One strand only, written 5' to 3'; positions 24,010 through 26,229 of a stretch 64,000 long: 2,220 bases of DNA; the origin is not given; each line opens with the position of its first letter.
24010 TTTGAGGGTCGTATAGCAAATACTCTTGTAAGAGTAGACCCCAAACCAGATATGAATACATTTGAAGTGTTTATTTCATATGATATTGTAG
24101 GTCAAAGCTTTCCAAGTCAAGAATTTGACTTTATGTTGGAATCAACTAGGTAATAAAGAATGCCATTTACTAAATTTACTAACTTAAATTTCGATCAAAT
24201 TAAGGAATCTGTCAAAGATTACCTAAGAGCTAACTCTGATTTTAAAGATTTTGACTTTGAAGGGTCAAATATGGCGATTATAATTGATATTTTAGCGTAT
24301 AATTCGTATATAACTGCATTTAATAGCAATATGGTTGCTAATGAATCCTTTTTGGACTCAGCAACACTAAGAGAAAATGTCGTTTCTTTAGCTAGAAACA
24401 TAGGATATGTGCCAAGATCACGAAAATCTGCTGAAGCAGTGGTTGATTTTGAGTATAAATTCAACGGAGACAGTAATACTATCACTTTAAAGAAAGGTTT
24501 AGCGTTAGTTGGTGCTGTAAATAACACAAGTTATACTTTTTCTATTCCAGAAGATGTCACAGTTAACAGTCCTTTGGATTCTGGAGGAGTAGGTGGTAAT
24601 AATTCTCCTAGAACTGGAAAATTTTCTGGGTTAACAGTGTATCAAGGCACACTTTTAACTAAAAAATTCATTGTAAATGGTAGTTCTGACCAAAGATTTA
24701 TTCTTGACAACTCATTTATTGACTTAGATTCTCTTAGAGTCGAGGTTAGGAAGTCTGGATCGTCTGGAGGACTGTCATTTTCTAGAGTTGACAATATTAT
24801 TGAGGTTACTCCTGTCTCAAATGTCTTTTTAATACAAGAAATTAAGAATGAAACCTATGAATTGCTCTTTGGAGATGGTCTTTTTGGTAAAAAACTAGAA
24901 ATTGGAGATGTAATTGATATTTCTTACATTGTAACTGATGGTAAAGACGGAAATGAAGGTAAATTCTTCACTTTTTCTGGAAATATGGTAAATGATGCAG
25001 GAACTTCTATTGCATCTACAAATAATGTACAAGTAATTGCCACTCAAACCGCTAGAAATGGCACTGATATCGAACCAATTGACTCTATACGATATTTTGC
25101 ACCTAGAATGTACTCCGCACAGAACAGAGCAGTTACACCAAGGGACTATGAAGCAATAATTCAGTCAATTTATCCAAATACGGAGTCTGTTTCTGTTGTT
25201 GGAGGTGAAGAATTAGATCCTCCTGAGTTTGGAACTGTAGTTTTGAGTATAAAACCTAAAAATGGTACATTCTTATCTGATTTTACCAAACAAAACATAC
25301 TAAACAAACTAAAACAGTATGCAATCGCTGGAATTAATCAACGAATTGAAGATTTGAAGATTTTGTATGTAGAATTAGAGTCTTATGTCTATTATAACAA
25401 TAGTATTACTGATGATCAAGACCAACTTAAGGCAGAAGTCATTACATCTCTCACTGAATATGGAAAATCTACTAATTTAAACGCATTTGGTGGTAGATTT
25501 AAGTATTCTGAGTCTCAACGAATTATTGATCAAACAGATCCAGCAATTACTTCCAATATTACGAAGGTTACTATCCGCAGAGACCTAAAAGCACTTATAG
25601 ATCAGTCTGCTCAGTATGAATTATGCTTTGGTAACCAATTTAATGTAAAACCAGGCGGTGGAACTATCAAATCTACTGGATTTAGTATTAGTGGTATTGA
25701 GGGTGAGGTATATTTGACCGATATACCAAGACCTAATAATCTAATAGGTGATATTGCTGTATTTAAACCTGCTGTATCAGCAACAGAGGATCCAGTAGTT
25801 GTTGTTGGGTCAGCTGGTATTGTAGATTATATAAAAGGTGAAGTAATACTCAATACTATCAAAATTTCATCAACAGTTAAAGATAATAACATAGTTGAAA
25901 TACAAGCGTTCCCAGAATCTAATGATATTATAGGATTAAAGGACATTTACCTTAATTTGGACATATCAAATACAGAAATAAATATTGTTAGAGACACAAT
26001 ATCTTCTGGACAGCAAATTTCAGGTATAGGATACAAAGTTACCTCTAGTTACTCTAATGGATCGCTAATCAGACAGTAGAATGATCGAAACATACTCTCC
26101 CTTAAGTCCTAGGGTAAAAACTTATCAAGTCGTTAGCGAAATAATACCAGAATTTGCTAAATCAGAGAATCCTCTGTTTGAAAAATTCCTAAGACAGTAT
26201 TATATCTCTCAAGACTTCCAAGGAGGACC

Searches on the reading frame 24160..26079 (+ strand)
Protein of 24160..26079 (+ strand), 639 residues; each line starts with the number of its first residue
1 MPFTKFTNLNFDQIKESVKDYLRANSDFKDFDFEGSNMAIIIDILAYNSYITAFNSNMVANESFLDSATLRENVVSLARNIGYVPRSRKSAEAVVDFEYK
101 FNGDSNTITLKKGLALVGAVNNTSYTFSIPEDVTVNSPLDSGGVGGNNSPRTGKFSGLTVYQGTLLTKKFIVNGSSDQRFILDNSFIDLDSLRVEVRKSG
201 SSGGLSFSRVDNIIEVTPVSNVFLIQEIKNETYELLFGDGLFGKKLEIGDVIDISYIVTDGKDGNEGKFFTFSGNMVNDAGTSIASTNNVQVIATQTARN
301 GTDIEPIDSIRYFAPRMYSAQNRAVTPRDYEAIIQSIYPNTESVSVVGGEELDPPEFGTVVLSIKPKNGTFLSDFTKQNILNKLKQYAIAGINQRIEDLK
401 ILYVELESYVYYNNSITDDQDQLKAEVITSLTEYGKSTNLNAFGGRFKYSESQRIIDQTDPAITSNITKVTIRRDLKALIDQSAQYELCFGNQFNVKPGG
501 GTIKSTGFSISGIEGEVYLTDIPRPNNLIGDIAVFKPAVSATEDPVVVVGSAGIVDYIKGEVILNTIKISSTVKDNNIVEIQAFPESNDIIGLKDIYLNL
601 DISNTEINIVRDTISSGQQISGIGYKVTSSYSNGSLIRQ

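Call 40: search_protein_families(library=pfam, proteins=[window:24160-26079:+], max_evalue=0.001)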
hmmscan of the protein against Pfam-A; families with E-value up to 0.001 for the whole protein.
window:24160-26079:+ (639 aa): 1 family
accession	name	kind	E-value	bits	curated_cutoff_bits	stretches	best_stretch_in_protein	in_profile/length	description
PF21379.2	Gp6-like_1st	-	5.1e-17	61.9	27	1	11-83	2-74/74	Baseplate wedge protein gp6-like, helical domain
